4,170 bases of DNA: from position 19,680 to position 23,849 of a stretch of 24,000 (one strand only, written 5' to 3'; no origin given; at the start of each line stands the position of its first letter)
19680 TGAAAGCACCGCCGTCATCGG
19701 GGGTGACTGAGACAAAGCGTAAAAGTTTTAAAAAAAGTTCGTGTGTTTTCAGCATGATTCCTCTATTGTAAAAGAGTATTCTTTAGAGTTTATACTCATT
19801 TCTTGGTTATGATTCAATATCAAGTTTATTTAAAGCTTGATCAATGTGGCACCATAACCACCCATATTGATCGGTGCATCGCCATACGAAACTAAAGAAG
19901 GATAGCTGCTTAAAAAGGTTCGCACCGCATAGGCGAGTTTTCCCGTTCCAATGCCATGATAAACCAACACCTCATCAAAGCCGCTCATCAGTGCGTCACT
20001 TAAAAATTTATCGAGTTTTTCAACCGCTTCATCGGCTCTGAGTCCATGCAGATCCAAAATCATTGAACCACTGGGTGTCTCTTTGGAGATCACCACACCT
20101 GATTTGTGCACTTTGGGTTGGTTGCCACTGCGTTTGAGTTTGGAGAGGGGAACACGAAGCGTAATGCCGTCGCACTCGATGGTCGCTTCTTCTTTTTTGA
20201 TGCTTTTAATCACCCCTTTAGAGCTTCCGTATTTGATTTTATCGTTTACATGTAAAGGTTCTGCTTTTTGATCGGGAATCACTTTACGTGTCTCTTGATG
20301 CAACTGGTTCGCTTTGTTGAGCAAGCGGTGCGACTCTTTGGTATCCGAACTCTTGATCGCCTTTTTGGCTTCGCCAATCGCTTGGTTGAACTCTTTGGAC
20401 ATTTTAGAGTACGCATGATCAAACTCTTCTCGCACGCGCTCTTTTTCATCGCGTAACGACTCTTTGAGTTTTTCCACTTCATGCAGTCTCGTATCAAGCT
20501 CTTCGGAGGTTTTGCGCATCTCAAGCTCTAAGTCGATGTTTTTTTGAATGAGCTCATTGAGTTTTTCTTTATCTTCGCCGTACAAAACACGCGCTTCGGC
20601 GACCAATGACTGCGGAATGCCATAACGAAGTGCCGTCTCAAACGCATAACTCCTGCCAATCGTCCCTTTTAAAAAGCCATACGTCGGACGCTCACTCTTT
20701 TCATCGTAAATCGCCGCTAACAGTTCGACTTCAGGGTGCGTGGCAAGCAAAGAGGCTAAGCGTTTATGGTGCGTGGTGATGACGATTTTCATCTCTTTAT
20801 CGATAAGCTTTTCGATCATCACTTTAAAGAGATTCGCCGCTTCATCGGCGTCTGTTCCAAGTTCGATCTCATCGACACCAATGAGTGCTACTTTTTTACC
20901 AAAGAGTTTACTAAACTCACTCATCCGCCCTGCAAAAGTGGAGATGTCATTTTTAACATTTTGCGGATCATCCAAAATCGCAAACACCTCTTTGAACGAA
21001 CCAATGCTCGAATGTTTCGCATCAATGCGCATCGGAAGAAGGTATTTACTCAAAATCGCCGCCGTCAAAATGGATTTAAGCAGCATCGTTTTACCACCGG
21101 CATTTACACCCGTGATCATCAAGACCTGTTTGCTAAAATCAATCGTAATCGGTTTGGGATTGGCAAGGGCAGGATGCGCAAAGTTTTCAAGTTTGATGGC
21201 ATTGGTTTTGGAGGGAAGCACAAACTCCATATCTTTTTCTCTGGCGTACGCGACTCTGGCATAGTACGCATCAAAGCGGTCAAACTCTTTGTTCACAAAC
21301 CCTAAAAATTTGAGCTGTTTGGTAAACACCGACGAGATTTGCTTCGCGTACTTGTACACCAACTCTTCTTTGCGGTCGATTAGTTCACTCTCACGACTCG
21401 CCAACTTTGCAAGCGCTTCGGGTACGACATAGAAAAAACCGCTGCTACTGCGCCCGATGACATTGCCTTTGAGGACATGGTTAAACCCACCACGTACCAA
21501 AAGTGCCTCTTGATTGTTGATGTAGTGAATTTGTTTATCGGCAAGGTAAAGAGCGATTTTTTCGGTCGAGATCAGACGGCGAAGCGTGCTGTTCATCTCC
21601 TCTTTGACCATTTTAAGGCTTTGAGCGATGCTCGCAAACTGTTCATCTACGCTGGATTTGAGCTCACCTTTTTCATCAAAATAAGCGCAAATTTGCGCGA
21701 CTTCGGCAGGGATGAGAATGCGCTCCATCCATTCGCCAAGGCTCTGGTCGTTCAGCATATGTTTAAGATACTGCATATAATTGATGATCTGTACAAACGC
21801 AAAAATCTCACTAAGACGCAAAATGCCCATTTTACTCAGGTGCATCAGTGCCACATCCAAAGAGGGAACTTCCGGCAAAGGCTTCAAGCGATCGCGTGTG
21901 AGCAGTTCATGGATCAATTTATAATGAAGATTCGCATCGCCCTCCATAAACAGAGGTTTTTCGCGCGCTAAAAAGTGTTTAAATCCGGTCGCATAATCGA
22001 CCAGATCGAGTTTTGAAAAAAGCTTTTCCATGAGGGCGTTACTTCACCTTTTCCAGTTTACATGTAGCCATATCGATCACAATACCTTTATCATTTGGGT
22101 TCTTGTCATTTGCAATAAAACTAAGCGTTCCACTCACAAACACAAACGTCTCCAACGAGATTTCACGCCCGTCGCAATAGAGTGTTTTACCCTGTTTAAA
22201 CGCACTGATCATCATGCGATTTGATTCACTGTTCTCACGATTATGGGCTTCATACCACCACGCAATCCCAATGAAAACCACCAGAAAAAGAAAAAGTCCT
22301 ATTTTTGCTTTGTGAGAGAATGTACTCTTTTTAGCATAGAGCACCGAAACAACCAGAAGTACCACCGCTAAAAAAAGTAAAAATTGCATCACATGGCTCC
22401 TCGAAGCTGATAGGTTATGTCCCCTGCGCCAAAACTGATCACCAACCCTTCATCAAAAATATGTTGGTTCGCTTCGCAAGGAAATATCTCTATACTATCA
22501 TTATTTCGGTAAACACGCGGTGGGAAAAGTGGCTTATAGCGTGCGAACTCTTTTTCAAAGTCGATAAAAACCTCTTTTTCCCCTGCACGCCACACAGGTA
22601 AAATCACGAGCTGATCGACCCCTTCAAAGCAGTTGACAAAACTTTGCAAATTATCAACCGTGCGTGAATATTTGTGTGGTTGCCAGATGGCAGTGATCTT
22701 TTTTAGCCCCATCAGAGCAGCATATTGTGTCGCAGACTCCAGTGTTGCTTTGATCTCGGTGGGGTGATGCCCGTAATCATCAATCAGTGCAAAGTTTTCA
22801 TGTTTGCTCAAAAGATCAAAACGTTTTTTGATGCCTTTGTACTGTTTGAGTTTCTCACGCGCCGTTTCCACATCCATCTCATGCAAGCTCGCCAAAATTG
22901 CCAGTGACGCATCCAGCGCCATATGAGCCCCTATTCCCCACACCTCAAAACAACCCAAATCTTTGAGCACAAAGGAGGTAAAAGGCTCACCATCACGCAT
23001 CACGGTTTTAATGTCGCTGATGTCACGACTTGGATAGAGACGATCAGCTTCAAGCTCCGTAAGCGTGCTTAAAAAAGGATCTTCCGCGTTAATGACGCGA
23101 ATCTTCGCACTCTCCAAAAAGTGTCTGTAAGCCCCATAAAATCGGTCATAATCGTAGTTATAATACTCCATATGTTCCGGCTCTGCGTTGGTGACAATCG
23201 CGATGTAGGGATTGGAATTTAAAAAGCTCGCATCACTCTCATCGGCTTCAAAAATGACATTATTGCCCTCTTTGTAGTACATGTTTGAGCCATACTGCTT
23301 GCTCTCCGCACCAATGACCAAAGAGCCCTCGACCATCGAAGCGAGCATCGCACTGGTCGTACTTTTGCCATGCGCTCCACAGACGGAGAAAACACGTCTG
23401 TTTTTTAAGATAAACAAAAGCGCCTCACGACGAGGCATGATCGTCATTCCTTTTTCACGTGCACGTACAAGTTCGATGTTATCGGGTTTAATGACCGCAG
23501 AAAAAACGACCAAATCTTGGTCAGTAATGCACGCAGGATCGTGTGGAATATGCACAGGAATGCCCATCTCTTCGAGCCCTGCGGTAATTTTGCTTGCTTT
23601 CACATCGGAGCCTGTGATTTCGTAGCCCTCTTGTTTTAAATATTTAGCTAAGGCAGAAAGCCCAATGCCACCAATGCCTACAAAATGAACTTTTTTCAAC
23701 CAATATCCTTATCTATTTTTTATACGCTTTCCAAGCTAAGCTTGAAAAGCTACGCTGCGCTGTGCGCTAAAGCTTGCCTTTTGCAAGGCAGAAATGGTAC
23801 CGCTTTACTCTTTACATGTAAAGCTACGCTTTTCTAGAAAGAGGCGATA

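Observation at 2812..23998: The palindrome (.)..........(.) occurs far above chance, in genes and between them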

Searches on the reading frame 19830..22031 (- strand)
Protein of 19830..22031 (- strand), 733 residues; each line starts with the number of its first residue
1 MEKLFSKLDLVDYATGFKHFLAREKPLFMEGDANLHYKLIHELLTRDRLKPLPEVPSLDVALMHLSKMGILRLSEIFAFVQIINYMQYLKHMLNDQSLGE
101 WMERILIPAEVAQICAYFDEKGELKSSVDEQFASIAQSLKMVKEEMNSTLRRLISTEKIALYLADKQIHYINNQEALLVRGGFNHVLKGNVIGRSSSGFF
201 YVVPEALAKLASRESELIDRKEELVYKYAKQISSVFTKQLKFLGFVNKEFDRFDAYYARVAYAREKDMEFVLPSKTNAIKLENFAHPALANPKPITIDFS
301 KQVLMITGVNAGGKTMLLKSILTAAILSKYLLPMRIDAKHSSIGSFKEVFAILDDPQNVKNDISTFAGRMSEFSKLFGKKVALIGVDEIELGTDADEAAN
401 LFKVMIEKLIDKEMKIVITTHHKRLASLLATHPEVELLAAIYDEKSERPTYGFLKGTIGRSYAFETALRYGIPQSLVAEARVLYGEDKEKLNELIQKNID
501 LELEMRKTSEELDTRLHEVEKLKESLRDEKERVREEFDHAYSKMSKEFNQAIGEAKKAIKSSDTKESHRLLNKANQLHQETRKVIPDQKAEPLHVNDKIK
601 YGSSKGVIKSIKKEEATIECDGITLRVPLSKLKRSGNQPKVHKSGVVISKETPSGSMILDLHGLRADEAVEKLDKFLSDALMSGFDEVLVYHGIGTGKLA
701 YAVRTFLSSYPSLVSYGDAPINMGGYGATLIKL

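Call 8: search_protein_families(library=pfam, proteins=[window:19830-22031:-])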
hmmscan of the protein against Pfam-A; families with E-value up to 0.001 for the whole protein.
window:19830-22031:- (733 aa): 2 families
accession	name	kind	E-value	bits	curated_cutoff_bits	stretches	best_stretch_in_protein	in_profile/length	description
PF01713.27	Smr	-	2e-21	76.3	25.7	1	659-733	1-76/77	Smr domain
PF00488.27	MutS_V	-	4.8e-16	59.7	30.2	1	305-482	2-182/188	MutS domain V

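Call 9: find_encoding_contigs(protein=window:19830-22031:-, flank=10000, max_places=6)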
Protein window:19830-22031:- (733 aa): 12 contigs read that carry it; 2 places shown.
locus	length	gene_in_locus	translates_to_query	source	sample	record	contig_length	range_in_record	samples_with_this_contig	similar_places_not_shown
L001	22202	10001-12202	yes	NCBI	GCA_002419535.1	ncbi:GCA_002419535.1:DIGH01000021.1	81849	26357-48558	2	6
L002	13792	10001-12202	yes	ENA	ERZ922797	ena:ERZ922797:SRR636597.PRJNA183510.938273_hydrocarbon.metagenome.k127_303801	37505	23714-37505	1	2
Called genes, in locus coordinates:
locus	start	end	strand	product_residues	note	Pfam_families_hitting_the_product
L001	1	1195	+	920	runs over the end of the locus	PF00133:tRNA-synt_1, PF09334:tRNA-synt_1g, PF13603:tRNA-synt_1_2 (weak), PF01406:tRNA-synt_1e (weak), PF01921:tRNA-synt_1f (weak), PF08264:Anticodon_1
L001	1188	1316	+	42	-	-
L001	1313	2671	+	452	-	PF01425:Amidase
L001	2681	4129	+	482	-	PF00478:IMPDH, PF00571:CBS, PF01207:Dus (faint), PF01070:FMN_dh, PF03060:NMO (weak)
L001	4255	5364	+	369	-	PF00561:Abhydrolase_1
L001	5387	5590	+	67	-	PF02609:Exonuc_VII_S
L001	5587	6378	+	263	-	PF00795:CN_hydrolase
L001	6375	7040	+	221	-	PF00899:ThiF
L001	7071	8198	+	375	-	PF00155:Aminotran_1_2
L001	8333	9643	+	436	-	PF01225:Mur_ligase, PF08245:Mur_ligase_M, PF02875:Mur_ligase_C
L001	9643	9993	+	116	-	-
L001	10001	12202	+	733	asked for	PF00488:MutS_V, PF01713:Smr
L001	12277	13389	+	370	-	PF01546:Peptidase_M20, PF07687:M20_dimer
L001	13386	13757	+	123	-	PF01042:Ribonuc_L-PSP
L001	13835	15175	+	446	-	PF01266:DAO, PF06039:Mqo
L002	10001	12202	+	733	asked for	PF00488:MutS_V, PF01713:Smr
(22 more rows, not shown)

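Call 53: find_homologous_proteins(query=window:19830-22031:-, max_evalue=1e-50)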
Query window:19830-22031:- (733 aa): 3036 proteins with E <= 1e-50 among 8000 candidates; the best 120 are listed.
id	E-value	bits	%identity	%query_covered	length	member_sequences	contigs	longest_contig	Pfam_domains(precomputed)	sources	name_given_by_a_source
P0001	0.0e+0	1565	98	100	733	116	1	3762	PF00488.28,PF01713.28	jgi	jgi:DNA mismatch repair protein MutS2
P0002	0.0e+0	1437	89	100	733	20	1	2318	PF00488.28,PF01713.28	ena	-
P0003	0.0e+0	1435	89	100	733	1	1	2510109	PF00488.28,PF01713.28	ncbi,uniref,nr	ncbi:endonuclease MutS2 [Sulfurospirillum barnesii]|uniref:Endonuclease MutS2 n=1 Tax=Sulfurospirill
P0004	0.0e+0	1428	89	100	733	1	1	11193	PF00488.28,PF01713.28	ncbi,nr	ncbi:MAG: endonuclease MutS2 [Epsilonproteobacteria bacterium]|nr:endonuclease MutS2 [Campylobactero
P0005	0.0e+0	1420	87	100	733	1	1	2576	PF00488.28,PF01713.28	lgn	-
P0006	0.0e+0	1420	87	100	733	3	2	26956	PF00488.28,PF01713.28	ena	-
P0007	0.0e+0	1375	85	100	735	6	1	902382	PF00488.28,PF01713.28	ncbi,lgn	-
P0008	0.0e+0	1350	83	100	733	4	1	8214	PF00488.28,PF01713.28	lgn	-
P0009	0.0e+0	1349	83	100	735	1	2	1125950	PF00488.28,PF01713.28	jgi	jgi:DNA mismatch repair protein MutS2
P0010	0.0e+0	1310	82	100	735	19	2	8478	PF00488.28,PF01713.28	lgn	-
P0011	0.0e+0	1308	81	100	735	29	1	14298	PF00488.28,PF01713.28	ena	-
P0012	0.0e+0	1300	81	100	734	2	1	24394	PF00488.28,PF01713.28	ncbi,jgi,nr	ncbi:MAG: endonuclease MutS2 [Campylobacteraceae bacterium]|nr:endonuclease MutS2 [Campylobacteracea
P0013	0.0e+0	1299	79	100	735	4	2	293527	PF00488.28,PF01713.28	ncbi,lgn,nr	ncbi:MAG: endonuclease MutS2 [Sulfurospirillaceae bacterium]|nr:endonuclease MutS2 [Sulfurospirillac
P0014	0.0e+0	1299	80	100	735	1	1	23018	PF00488.28,PF01713.28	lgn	-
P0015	0.0e+0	1299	80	100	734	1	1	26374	PF00488.28,PF01713.28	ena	-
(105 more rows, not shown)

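Call 54: find_encoding_contigs(protein=P0003, flank=10000, max_places=2)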
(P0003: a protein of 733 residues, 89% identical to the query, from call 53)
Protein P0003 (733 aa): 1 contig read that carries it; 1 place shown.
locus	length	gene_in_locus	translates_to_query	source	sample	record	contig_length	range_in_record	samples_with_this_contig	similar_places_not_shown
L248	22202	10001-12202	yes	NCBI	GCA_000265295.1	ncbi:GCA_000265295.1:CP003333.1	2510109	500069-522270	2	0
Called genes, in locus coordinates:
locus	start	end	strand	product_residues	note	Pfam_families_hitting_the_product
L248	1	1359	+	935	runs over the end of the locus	PF00133:tRNA-synt_1, PF09334:tRNA-synt_1g, PF13603:tRNA-synt_1_2 (weak), PF01406:tRNA-synt_1e (weak), PF01921:tRNA-synt_1f (weak), PF08264:Anticodon_1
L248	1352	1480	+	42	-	-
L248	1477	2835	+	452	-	PF01425:Amidase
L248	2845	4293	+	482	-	PF00478:IMPDH, PF00571:CBS, PF01070:FMN_dh, PF03060:NMO (weak)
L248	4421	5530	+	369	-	PF00561:Abhydrolase_1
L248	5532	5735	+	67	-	PF02609:Exonuc_VII_S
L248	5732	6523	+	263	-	PF00795:CN_hydrolase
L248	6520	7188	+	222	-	PF00899:ThiF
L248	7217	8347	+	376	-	PF00155:Aminotran_1_2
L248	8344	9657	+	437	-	PF01225:Mur_ligase, PF08245:Mur_ligase_M (weak), PF02875:Mur_ligase_C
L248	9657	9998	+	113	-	-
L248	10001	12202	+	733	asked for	PF00488:MutS_V, PF01713:Smr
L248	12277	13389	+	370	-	PF01546:Peptidase_M20, PF07687:M20_dimer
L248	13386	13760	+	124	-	PF01042:Ribonuc_L-PSP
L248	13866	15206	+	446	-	PF01266:DAO, PF06039:Mqo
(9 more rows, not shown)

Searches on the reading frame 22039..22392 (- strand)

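Call 8: search_protein_families(library=pfam, proteins=[window:22039-22392:-])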
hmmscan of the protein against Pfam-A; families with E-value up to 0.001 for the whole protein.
window:22039-22392:- (117 aa): 1 family
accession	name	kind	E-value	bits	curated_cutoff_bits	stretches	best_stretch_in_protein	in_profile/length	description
PF11694.13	DUF3290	-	0.00095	19.6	31.3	1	3-67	21-87/144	Protein of unknown function (DUF3290)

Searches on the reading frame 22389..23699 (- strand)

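Call 8: search_protein_families(library=pfam, proteins=[window:22389-23699:-])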
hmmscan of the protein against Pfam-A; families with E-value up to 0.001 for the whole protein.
window:22389-23699:- (436 aa): 3 families
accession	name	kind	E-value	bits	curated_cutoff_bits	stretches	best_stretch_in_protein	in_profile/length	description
PF01225.30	Mur_ligase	-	2.7e-23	82.6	21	1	3-99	1-92/95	Mur ligase family, catalytic domain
PF02875.26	Mur_ligase_C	-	3.9e-09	37.9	28.4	1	293-367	2-75/127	Mur ligase, glutamate ligase domain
PF08245.18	Mur_ligase_M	-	3.7e-08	34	24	1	106-216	1-134/200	Mur ligase middle domain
